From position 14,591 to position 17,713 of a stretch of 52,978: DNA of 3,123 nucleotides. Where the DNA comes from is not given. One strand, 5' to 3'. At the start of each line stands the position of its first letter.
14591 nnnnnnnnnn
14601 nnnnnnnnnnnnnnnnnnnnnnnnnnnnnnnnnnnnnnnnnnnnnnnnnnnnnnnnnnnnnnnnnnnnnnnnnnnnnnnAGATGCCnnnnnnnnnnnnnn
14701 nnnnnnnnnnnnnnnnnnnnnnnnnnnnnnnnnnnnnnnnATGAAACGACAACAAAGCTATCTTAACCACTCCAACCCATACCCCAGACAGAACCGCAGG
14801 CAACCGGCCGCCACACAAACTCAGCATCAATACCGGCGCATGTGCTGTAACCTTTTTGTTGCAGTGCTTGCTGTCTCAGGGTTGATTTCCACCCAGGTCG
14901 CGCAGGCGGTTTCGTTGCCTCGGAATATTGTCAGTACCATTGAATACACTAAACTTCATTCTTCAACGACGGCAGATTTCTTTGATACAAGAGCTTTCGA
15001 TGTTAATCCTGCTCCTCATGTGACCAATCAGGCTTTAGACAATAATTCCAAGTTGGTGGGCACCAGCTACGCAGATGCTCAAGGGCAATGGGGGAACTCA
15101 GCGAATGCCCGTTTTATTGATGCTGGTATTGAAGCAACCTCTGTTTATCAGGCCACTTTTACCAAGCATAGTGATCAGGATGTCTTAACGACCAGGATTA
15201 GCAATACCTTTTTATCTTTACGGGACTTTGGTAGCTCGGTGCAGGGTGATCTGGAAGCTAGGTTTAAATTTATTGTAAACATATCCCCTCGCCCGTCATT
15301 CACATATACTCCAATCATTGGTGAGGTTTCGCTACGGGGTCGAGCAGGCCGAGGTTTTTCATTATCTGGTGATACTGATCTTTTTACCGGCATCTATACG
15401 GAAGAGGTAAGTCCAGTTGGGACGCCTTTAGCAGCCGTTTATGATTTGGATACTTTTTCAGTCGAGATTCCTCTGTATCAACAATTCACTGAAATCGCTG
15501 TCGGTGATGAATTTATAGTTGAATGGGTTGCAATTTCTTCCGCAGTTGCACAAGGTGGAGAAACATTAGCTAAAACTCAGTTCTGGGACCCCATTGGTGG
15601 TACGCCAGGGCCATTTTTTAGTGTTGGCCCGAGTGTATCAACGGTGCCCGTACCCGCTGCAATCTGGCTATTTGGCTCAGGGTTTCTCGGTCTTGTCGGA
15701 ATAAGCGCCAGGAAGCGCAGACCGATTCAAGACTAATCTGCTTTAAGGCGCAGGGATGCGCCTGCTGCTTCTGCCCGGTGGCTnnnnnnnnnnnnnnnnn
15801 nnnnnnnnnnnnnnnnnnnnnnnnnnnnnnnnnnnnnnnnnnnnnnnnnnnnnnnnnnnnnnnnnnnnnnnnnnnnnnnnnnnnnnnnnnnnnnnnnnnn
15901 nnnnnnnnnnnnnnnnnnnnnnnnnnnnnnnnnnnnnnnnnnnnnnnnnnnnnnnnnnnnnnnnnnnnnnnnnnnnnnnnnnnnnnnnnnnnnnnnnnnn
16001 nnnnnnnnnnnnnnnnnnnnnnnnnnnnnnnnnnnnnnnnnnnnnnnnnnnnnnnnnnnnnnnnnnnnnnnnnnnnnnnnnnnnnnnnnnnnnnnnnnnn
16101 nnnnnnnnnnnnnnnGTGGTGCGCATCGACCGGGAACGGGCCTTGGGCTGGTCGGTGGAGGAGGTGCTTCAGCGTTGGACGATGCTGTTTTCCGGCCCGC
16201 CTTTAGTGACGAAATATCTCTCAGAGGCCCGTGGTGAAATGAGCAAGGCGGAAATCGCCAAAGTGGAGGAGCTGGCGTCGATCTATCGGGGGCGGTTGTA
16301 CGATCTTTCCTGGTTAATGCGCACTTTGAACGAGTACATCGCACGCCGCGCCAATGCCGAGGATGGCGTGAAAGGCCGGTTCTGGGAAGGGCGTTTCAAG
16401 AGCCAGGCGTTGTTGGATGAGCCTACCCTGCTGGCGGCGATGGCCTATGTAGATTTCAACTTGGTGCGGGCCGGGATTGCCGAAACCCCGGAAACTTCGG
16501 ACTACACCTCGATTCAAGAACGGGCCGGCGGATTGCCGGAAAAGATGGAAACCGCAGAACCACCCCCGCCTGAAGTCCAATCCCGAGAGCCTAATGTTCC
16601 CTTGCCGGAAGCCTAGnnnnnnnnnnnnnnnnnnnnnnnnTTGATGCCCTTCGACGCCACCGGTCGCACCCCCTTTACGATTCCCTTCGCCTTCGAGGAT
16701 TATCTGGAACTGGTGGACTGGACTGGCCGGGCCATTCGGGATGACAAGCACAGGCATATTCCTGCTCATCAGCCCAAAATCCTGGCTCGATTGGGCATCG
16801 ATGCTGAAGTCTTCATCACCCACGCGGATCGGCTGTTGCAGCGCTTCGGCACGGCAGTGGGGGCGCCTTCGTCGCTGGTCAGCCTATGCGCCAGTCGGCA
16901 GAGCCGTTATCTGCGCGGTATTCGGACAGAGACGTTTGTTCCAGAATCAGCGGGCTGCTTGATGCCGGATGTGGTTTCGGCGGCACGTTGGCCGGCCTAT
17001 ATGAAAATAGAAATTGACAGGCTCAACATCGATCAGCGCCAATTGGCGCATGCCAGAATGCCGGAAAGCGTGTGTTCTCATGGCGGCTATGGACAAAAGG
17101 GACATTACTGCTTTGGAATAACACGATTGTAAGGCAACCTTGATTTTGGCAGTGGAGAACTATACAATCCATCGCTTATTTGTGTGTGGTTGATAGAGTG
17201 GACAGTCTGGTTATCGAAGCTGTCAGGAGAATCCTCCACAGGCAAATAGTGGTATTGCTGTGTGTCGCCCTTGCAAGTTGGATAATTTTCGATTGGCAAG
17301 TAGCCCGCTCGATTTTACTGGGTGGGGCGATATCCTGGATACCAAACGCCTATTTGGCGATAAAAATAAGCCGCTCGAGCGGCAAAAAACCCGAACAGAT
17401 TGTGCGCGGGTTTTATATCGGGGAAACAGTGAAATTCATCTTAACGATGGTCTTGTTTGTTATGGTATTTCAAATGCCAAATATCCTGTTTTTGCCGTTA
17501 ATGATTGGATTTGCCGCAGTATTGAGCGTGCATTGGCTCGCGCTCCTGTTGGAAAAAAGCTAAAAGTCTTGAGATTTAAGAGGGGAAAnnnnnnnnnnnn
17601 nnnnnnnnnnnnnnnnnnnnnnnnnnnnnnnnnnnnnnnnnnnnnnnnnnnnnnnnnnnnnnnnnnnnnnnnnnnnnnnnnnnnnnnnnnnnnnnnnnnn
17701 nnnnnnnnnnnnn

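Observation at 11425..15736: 1084-aa NTPase-TPR-BTAD regulator divergently paired with a PEP-CTERM protein gene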

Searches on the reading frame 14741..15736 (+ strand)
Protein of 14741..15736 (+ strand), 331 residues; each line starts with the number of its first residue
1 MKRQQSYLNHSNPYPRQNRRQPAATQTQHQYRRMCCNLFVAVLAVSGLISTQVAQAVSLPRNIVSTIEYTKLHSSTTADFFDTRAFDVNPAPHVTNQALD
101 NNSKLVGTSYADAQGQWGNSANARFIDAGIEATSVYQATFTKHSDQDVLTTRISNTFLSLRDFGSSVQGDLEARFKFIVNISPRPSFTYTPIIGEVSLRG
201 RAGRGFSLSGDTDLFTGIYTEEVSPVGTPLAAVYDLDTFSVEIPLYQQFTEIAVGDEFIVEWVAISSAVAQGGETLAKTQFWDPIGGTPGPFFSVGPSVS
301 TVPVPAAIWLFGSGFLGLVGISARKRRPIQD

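Call 6: search_protein_families(library=pfam, proteins=[window:14741-15736:+], max_evalue=1)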
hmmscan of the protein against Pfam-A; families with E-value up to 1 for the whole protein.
window:14741-15736:+ (331 aa): 1 family
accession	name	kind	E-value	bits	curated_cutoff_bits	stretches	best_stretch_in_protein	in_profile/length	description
PF07589.16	PEP-CTERM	-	0.0029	18.1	20.7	1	301-326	1-23/24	PEP-CTERM motif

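Call 7: search_protein_families(library=ncbifam, proteins=[window:14741-15736:+], max_evalue=1)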
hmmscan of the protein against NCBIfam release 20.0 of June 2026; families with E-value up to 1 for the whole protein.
window:14741-15736:+ (331 aa): 7 families
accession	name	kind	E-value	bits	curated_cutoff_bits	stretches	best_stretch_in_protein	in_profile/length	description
NF033554.9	floc_PepA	equivalog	6.7e-05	22.8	80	1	300-326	235-261/261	flocculation-associated PEP-CTERM protein PepA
TIGR03370.1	VPLPA-CTERM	domain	0.00041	20.3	25.35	1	302-326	1-25/25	VPLPA-CTERM sorting domain-containing protein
NF041538.1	PEP_EDSA_1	subfamily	0.044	13.4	100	1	299-325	280-307/307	EDSAP-1 family PEP-CTERM protein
TIGR02595.1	PEP_CTERM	domain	0.053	14.4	16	1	302-328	1-24/24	PEP-CTERM sorting domain-containing protein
TIGR00659.1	TIGR00659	equivalog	0.072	12.6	249.7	1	226-273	57-104/226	CidB/LrgB family autolysis modulator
NF046088.1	anchor_EppA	equivalog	0.11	12.9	90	1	300-326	31-57/58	EPS-associated small membrane protein EppA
NF002707.0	PRK02509.1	equivalog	0.18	9.6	949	1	23-105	362-447/983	hypothetical protein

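Call 15: find_homologous_proteins(query=window:14741-15736:+)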
Query window:14741-15736:+ (331 aa): 13 proteins with E <= 0.001 among 4383 candidates.
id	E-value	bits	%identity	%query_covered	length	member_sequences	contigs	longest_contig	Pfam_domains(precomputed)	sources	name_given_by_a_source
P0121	9.3e-219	743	100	100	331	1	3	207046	-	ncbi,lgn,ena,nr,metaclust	ncbi:MAG: hypothetical protein AXA67_01350 [Methylothermaceae bacteria B42]|nr:MAG: hypothetical pro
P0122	3.6e-149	514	74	100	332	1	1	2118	-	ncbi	-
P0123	1.5e-111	391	59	100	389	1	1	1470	PF07589.17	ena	-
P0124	2.5e-106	373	58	99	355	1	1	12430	-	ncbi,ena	-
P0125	3.7e-105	370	55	100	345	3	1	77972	PF07589.17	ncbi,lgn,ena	-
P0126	1.1e-94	335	52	100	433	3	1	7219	-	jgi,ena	-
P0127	2.9e-72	262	46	98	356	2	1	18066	-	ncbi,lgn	-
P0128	1.5e-69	253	44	99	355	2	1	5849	-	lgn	-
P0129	2.5e-45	173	38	99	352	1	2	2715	-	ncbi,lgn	-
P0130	2.1e-9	55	83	9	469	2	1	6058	-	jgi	jgi:hypothetical protein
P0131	2.0e-4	39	75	8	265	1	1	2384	-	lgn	-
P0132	5.4e-4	37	34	37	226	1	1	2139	-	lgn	-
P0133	6.7e-4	37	69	10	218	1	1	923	PF07603.18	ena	-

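Call 19: find_encoding_contigs(protein=P0125, flank=10000, max_places=3)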
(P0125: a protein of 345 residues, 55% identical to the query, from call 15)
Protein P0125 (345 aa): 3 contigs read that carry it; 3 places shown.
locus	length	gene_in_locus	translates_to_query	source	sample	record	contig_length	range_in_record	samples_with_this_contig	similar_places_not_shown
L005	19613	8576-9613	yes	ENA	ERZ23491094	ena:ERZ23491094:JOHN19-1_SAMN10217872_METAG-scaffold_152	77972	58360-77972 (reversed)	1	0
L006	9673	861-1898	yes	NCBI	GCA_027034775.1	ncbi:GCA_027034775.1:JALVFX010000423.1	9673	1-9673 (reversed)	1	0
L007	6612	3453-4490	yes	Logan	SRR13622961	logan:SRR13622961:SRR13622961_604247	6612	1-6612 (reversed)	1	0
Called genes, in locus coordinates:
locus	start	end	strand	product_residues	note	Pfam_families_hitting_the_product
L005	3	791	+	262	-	?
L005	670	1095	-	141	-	-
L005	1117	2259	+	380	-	-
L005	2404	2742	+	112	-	-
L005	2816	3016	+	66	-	-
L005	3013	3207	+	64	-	-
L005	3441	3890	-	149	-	PF03704:BTAD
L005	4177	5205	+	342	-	PF03050:DDE_Tnp_IS66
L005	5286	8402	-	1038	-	PF25873:WHD_MalT, PF00486:Trans_reg_C (faint), PF03704:BTAD (weak)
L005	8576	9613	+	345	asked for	PF07589:PEP_exosort_dom (weak)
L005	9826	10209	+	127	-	-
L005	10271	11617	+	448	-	PF21836:DUF6895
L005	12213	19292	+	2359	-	PF03534:SpvB, PF05593:RHS_repeat (faint), PF13517:FG-GAP_3, PF12256:TcdB_toxin_midN, PF12255:TcdB_toxin_midC, PF25023:TEN_YD-shell (weak)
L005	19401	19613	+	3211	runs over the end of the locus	PF20220:ABC_toxin_N, PF18276:TcA_TcB_BD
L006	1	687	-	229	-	?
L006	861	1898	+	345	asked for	PF07589:PEP_exosort_dom (weak)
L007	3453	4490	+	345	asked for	PF07589:PEP_exosort_dom (weak)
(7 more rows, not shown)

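Call 20: find_encoding_contigs(protein=P0127, flank=10000, max_places=3)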
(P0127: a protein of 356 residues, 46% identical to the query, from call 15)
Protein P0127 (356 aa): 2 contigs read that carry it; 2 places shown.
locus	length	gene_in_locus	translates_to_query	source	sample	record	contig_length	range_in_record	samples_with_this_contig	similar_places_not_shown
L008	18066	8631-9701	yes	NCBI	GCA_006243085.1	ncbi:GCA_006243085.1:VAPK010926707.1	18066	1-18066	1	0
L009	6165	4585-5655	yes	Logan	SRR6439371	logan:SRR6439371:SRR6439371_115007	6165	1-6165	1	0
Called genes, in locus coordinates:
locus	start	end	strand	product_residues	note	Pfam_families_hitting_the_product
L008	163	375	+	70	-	-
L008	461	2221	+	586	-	PF03485:Arg_tRNA_synt_N, PF09334:tRNA-synt_1g (faint), PF00750:tRNA-synt_1d, PF05746:DALR_1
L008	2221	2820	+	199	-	PF05036:SPOR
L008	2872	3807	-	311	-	PF00293:NUDIX, PF14815:NUDIX_4, PF02581:TMP-TENI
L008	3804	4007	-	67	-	-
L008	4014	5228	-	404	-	PF01960:ArgJ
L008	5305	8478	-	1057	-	PF25873:WHD_MalT, PF03704:BTAD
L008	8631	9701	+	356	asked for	-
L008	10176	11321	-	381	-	PF01545:Cation_efflux, PF16916:ZT_dimer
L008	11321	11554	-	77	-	PF01206:TusA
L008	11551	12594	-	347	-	PF02568:ThiI, PF03054:tRNA_Me_trans, PF18297:NFACT-R_2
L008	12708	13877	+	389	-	PF00437:T2SSE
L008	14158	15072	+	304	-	PF02091:tRNA-synt_2e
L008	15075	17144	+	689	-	PF02092:tRNA_synt_2f, PF05746:DALR_1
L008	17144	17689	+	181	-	PF00702:Hydrolase (weak), PF08645:PNK3P, PF13344:Hydrolase_6 (weak), PF13419:HAD_2 (faint), PF13242:Hydrolase_like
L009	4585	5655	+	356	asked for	-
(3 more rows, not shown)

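Call 31: find_encoding_contigs(protein=P0126, flank=6000, max_places=2)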
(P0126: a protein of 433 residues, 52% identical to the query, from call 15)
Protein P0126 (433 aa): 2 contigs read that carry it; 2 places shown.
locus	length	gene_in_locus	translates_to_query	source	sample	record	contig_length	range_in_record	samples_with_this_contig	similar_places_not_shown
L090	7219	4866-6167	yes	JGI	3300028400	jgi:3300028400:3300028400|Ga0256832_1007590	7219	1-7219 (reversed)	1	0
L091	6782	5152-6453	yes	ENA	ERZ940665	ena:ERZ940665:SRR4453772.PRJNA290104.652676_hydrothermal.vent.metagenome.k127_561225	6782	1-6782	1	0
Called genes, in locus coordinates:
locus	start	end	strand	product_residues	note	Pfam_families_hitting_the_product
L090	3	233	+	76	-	?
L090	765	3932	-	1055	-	PF05729:NACHT (weak), PF25873:WHD_MalT, PF03704:BTAD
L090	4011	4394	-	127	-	PF01610:DDE_Tnp_ISL3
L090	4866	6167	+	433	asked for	-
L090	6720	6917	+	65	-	PF09957:VapB_antitoxin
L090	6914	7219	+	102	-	?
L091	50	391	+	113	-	PF17269:DUF5335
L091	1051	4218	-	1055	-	PF05729:NACHT (weak), PF25873:WHD_MalT, PF03704:BTAD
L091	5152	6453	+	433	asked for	-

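Call 32: find_encoding_contigs(protein=P0128, flank=6000, max_places=2)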
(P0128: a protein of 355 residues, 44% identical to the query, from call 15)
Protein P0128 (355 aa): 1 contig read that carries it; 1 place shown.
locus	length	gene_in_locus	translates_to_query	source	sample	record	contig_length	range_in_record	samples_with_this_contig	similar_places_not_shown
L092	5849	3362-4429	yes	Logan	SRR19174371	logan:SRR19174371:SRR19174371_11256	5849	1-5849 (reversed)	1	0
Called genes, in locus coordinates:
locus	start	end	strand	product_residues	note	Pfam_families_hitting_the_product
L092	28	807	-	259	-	PF03704:BTAD, PF13176:TPR_7 (faint)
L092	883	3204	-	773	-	PF25873:WHD_MalT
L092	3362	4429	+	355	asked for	-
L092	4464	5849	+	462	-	?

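Call 62: predict_structure(alignment_id=A2)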
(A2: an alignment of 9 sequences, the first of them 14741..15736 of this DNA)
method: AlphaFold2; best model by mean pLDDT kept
length: 331 residues; sequences in the alignment: 9
mean_pLDDT: 72.1   pTM: 0.69
mean pLDDT of the five models: 72.1, 71.2, 68.7, 66.7, 66.0
residues with pLDDT >= 90: 109; 70-90: 106; 50-70: 22; < 50: 94
segments of 3 or more residues with pLDDT < 50: 1-56, 284-289, 300-331
pLDDT, mean of each block of 10 residues (from residue 1): 30 34 39 37 35 50 92 80 90 88 84 85 91 93 86 89 79 95 77 93 92 93 89 91 77 86 95 88 54 65 36 39 35 32
secondary structure, 60 per line:
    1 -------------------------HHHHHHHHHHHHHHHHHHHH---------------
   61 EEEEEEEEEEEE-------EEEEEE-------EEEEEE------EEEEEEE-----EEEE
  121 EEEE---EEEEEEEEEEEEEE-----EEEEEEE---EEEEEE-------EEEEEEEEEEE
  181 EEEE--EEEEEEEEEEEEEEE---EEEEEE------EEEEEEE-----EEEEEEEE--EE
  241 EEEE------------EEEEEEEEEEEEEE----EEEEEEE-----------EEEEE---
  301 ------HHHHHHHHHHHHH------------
elements in order: H26-45 E61-72 E80-85 E93-98 E105-111 E117-124 E128-141 E147-153 E157-162 E170-184 E187-201 E205-210 E217-223 E229-236 E239-244 E257-270 E275-281 E293-297 H307-319

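Call 80: search_protein_representatives(alignment_id=A2)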
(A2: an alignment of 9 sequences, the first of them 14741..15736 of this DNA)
Query: 9 sequences, 357 profile positions. Proteins with E-value up to 0.001 (for the whole library): 2694; up to 1e-10: 21; up to 1e-30: 7. The best 150 are listed.
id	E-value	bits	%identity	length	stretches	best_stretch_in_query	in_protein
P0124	1.8e-183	625.7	-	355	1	1-356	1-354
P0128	4.7e-167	571.7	-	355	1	1-355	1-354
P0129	1.7e-138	477.8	-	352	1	1-353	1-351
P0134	6.5e-86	304.8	-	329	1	39-355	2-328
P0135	4.8e-53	196.7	-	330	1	39-331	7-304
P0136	2.1e-40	155.1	-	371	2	90-331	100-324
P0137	6.9e-32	127.0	-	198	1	154-353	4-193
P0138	1.6e-22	96.2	-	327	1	115-345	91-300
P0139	3.8e-21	91.7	-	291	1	109-354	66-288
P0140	4.5e-19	84.9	-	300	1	139-351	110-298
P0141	3.1e-16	75.6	-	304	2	255-350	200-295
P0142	8.0e-16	74.2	-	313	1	110-352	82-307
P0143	8.4e-15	70.8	-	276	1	153-353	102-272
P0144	9.2e-14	67.4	-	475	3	304-352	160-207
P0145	9.6e-13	64.1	-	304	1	163-351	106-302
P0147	2.4e-12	62.8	-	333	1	111-341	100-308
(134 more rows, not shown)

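Call 81: search_protein_families(library=pfam, proteins=[P0134, P0135, P0136, P0138, P0139, P0140, P0141, P0142, P0143, P0147], max_evalue=0.01)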
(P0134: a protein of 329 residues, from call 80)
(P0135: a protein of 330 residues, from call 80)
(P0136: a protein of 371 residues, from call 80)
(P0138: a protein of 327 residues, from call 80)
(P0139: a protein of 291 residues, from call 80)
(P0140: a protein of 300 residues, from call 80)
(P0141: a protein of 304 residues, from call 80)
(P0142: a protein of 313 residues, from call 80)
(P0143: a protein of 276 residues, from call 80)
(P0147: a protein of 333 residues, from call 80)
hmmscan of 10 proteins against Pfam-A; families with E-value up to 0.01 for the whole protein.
P0134 (329 aa): 0 families

P0135 (330 aa): 0 families

P0136 (371 aa): 1 family
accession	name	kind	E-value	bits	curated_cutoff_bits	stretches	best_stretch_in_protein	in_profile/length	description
PF07589.16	PEP-CTERM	-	2.7e-05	24.5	20.7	1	343-362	1-21/24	PEP-CTERM motif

P0138 (327 aa): 0 families

P0139 (291 aa): 1 family
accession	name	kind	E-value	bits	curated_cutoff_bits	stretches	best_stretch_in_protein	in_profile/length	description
PF07589.16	PEP-CTERM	-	0.0027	18.2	20.7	1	262-287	1-24/24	PEP-CTERM motif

P0140 (300 aa): 0 families

P0141 (304 aa): 1 family
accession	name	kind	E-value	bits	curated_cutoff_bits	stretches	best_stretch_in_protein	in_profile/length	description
PF07589.16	PEP-CTERM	-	5.8e-07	29.8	20.7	1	272-295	1-24/24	PEP-CTERM motif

P0142 (313 aa): 0 families

P0143 (276 aa): 1 family
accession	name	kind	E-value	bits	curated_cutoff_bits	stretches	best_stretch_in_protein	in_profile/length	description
PF07589.16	PEP-CTERM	-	5e-06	26.8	20.7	1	246-269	1-23/24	PEP-CTERM motif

P0147 (333 aa): 0 families

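Call 83: find_encoding_contigs(protein=P0134, flank=6000, max_places=3)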
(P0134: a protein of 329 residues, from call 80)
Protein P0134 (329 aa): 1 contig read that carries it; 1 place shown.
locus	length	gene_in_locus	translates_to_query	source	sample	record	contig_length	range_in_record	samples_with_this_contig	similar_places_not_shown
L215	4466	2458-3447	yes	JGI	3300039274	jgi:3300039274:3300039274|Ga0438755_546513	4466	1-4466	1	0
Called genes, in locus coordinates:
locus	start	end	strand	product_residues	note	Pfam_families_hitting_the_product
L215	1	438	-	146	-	?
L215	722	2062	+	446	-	PF00196:GerE, PF08281:Sigma70_r4_2 (faint), PF00196:GerE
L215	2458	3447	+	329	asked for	-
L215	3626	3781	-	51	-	-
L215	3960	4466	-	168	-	?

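Call 84: find_encoding_contigs(protein=P0135, flank=6000, max_places=3)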
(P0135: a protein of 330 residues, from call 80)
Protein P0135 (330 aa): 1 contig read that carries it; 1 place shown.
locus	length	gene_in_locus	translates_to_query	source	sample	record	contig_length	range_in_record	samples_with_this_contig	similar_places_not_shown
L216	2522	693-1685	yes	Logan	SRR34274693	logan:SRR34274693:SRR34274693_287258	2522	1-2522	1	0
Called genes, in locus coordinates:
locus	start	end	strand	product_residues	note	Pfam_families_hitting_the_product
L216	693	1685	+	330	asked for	-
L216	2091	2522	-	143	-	?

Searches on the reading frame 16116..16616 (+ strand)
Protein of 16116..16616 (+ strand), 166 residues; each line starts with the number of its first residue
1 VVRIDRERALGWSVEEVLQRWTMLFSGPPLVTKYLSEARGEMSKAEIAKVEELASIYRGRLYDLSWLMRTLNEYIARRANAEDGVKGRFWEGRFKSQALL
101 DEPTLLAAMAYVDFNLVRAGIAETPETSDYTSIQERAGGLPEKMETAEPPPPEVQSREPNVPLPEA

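Call 10: search_protein_families(library=pfam, proteins=[window:16116-16616:+], max_evalue=0.01)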
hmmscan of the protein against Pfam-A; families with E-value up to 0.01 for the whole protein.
window:16116-16616:+ (166 aa): 0 families

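Call 30: search_protein_families(library=pfam, proteins=[window:16116-16616:+], max_evalue=5)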
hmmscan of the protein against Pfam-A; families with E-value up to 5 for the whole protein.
window:16116-16616:+ (166 aa): 1 family
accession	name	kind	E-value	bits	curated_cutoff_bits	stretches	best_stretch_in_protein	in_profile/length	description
PF16846.10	Cep3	-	0.42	9.5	22.5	1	50-86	19-55/511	Centromere DNA-binding protein complex CBF3 subunit B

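Call 68: search_protein_families(library=ncbifam, proteins=[window:16116-16616:+], max_evalue=1)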
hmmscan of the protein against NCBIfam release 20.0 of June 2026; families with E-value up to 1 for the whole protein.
window:16116-16616:+ (166 aa): 1 family
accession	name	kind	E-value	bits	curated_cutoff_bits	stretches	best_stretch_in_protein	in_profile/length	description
NF047646.1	REP_Tyr_transpos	equivalog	1.1e-05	25.4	80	1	63-127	71-142/146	REP-associated tyrosine transposase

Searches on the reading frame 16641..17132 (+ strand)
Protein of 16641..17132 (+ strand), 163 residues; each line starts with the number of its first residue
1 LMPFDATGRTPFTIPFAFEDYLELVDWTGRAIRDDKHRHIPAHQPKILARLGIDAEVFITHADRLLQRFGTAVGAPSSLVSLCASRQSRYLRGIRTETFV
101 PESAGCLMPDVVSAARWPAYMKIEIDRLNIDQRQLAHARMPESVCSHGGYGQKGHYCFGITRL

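Call 10: search_protein_families(library=pfam, proteins=[window:16641-17132:+], max_evalue=0.01)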
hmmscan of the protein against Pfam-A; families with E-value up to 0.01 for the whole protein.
window:16641-17132:+ (163 aa): 0 families

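Call 30: search_protein_families(library=pfam, proteins=[window:16641-17132:+], max_evalue=5)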
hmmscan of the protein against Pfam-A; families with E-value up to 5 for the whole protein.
window:16641-17132:+ (163 aa): 0 families

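Call 68: search_protein_families(library=ncbifam, proteins=[window:16641-17132:+], max_evalue=1)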
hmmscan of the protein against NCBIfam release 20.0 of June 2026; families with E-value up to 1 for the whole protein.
window:16641-17132:+ (163 aa): 1 family
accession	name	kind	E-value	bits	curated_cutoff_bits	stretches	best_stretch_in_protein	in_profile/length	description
NF033920.0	C39_PA2778_fam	equivalog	0.055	12.9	150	1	76-126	17-68/255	PA2778 family cysteine peptidase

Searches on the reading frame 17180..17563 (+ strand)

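Call 10: search_protein_families(library=pfam, proteins=[window:17180-17563:+], max_evalue=0.01)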
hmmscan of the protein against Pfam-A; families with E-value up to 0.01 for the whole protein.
window:17180-17563:+ (127 aa): 1 family
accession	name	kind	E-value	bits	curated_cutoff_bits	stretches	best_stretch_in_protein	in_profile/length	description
PF03899.21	ATP-synt_I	-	3.7e-22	79.1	25.1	1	18-111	2-98/99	ATP synthase I chain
